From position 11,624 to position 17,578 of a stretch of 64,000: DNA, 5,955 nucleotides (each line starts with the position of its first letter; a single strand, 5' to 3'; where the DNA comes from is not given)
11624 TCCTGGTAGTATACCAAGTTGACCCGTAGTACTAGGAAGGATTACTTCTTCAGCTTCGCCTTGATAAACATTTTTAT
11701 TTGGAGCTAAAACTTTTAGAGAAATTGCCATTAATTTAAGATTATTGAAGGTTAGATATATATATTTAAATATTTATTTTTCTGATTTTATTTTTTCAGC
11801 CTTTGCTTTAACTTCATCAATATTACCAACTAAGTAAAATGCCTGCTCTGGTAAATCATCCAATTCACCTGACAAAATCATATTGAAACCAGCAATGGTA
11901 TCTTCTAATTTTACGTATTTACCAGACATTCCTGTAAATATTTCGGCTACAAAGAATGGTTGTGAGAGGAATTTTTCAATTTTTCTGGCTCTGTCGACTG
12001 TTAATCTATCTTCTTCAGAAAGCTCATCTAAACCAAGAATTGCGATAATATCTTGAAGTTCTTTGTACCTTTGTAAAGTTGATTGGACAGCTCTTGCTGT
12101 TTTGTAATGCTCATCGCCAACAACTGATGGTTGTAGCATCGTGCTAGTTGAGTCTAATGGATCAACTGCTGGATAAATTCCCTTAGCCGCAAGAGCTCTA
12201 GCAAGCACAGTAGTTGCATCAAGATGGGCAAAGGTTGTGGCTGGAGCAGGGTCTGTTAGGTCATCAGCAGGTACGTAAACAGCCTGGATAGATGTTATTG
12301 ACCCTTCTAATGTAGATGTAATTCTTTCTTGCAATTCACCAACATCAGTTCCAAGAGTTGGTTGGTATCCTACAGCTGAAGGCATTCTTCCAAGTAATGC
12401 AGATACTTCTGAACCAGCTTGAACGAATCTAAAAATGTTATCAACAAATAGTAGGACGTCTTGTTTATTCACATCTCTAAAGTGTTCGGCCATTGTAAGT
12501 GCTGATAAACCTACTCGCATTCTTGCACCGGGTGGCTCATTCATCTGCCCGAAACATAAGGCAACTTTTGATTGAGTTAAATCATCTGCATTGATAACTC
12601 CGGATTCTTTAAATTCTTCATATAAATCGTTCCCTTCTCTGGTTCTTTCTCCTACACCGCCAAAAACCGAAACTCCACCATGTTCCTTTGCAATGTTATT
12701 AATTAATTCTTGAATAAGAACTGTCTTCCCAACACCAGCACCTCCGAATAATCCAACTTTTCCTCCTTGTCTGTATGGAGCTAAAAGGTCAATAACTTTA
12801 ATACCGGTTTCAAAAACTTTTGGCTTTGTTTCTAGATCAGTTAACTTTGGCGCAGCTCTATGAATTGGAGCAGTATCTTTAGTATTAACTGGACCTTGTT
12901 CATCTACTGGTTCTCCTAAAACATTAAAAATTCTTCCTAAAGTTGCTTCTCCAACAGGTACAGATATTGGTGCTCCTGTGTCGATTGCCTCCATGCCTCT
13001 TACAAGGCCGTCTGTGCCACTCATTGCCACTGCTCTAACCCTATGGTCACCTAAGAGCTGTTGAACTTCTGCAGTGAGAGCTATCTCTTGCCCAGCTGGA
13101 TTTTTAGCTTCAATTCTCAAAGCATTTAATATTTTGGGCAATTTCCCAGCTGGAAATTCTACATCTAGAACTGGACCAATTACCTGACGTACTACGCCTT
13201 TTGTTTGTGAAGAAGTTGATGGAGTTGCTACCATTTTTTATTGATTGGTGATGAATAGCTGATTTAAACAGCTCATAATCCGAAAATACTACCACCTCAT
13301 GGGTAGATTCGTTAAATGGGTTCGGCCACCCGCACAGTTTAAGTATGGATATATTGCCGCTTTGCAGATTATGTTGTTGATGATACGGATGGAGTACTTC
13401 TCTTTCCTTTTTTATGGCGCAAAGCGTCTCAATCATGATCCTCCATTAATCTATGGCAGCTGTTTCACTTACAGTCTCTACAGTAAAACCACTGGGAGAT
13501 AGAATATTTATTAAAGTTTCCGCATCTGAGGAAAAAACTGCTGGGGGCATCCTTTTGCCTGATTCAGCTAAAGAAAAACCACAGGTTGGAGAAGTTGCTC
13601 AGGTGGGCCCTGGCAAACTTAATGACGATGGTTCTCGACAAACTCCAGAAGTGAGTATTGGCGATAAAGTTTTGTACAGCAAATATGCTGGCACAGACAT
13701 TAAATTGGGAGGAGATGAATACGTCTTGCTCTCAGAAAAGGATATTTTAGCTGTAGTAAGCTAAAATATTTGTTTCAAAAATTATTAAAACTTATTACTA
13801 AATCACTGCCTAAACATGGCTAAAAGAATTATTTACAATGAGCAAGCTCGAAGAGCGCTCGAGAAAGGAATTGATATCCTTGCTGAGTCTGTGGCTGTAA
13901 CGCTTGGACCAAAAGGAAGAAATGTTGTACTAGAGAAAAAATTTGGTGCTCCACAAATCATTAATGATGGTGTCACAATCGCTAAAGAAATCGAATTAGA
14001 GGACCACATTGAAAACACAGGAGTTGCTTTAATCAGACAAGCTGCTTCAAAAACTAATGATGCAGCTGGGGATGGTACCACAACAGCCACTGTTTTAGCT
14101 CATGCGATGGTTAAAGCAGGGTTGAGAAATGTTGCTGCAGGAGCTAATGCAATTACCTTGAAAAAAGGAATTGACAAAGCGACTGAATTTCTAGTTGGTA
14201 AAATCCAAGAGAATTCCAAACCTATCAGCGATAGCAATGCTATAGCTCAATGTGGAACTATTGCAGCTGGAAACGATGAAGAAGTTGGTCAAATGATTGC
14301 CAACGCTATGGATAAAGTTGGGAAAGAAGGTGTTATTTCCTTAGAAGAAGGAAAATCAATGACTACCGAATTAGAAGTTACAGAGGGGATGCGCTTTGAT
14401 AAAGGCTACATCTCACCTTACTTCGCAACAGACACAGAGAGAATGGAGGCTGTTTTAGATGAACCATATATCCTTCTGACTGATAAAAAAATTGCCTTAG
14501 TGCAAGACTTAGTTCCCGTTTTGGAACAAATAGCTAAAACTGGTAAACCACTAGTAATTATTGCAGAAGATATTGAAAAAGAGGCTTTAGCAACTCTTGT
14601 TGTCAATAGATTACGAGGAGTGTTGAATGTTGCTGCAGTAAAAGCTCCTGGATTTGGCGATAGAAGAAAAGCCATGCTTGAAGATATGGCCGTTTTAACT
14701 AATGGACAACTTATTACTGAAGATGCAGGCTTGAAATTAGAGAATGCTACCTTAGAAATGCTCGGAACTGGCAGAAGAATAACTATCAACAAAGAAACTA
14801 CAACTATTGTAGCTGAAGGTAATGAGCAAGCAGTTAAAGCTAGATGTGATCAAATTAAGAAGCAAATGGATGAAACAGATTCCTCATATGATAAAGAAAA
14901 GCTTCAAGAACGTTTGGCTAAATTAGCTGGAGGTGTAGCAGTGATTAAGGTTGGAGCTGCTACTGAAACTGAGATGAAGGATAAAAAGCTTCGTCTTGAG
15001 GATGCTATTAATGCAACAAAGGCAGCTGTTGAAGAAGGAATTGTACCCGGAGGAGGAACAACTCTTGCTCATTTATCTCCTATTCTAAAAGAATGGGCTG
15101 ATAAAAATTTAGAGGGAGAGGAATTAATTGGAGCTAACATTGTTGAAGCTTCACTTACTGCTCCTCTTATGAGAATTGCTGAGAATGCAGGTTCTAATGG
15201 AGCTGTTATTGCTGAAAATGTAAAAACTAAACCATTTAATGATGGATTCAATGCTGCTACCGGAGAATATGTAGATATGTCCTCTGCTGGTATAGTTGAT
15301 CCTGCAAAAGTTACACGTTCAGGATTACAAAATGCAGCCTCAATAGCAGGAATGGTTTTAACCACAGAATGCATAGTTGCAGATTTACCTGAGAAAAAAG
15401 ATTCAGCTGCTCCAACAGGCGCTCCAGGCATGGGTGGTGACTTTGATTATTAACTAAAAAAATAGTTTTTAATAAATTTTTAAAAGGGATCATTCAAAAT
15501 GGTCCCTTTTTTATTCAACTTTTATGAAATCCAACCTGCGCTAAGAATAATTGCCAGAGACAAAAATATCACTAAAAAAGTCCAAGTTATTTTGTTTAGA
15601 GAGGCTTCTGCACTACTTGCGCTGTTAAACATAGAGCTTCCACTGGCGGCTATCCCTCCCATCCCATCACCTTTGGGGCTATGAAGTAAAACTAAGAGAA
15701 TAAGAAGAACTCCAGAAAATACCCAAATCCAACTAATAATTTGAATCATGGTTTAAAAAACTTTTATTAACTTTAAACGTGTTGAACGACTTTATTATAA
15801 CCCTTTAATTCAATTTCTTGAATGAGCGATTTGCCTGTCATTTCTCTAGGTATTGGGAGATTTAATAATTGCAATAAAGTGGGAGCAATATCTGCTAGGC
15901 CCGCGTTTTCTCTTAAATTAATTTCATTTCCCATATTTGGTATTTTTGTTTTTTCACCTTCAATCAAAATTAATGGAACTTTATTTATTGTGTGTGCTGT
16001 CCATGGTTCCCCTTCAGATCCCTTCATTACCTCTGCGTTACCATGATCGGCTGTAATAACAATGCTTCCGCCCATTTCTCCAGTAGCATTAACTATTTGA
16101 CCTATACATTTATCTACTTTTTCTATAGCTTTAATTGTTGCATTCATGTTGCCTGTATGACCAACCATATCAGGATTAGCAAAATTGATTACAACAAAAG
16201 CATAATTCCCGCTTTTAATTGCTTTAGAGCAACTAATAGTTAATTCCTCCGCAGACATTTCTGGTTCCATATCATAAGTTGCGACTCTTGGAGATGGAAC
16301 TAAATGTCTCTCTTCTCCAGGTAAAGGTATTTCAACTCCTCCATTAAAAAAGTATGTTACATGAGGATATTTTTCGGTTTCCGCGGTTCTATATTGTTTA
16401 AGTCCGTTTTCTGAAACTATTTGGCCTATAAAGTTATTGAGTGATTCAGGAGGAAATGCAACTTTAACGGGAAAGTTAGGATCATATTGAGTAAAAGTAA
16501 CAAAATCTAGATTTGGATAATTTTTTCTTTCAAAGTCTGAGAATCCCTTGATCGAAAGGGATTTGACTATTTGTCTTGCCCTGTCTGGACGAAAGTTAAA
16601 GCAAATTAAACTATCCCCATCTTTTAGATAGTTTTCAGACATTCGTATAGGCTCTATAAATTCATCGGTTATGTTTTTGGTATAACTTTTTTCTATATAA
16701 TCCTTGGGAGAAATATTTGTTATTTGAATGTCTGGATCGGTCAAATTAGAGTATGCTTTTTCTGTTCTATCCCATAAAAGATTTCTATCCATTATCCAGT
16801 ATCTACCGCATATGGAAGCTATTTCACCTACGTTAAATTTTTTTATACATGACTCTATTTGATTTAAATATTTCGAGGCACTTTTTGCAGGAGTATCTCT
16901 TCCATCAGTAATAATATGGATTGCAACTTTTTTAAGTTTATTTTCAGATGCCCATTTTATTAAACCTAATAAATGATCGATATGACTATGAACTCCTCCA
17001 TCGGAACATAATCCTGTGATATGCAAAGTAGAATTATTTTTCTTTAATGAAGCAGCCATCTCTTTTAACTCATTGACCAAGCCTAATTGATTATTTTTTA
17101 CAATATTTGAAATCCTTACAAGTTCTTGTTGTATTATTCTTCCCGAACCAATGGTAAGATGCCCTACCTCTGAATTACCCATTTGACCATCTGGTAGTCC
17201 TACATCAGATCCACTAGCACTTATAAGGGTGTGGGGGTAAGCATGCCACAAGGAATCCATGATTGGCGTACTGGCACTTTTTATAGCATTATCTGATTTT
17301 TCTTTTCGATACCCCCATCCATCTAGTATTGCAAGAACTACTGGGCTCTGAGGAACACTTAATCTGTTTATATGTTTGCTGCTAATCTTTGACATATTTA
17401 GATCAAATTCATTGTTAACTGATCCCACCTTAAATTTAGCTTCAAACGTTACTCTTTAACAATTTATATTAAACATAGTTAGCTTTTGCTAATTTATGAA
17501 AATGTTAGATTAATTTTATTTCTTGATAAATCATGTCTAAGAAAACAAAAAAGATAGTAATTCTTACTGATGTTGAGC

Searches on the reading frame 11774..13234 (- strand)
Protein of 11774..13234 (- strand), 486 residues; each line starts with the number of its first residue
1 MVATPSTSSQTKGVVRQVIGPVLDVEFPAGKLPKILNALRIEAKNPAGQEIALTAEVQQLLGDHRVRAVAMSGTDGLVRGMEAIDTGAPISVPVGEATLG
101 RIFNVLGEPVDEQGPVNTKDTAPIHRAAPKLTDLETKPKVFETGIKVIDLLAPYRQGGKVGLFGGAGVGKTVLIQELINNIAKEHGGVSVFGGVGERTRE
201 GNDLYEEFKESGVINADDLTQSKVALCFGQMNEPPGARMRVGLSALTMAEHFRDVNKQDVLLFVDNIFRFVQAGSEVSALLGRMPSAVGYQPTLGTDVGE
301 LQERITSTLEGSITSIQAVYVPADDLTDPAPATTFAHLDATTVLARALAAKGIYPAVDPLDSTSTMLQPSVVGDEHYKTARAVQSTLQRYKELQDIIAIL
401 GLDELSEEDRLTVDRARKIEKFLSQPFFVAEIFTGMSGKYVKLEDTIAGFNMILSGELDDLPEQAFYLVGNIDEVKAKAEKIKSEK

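Call 48: search_protein_families(library=pfam, proteins=[window:11774-13234:-])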
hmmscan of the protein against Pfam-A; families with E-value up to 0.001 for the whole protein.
window:11774-13234:- (486 aa): 3 families
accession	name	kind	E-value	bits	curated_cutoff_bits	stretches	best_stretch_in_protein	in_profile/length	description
PF00006.31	ATP-synt_ab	-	1.1e-69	234.8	29.5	1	144-364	1-213/213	ATP synthase alpha/beta family, nucleotide-binding domain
PF02874.29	ATP-synt_ab_N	-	3.2e-19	69.7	20.9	1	16-87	2-69/69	ATP synthase alpha/beta family, beta-barrel domain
PF22919.1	ATP-synt_VA_C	-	3e-17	62.9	24.7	1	371-454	7-93/101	C-terminal domain of V and A type ATP synthase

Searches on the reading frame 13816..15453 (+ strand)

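Call 48: search_protein_families(library=pfam, proteins=[window:13816-15453:+])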
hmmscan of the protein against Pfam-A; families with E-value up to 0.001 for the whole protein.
window:13816-15453:+ (545 aa): 1 family
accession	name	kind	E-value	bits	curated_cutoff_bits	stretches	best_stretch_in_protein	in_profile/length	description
PF00118.29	Cpn60_TCP1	-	4.4e-74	250.4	34.3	1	22-523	1-488/490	TCP-1/cpn60 chaperonin family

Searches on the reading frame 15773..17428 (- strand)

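Call 48: search_protein_families(library=pfam, proteins=[window:15773-17428:-])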
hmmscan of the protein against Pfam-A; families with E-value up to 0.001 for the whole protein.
window:15773-17428:- (551 aa): 3 families
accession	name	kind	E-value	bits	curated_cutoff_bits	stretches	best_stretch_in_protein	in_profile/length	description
PF01676.23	Metalloenzyme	-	1.1e-86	290.9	24.3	1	29-524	2-250/252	Metalloenzyme superfamily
PF06415.18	iPGM_N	-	1.4e-72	244.2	27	1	106-316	1-216/217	BPG-independent PGAM N-terminus (iPGM_N)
PF01663.27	Phosphodiest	-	1.7e-07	31.6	23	1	406-469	155-228/342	Type I phosphodiesterase / nucleotide pyrophosphatase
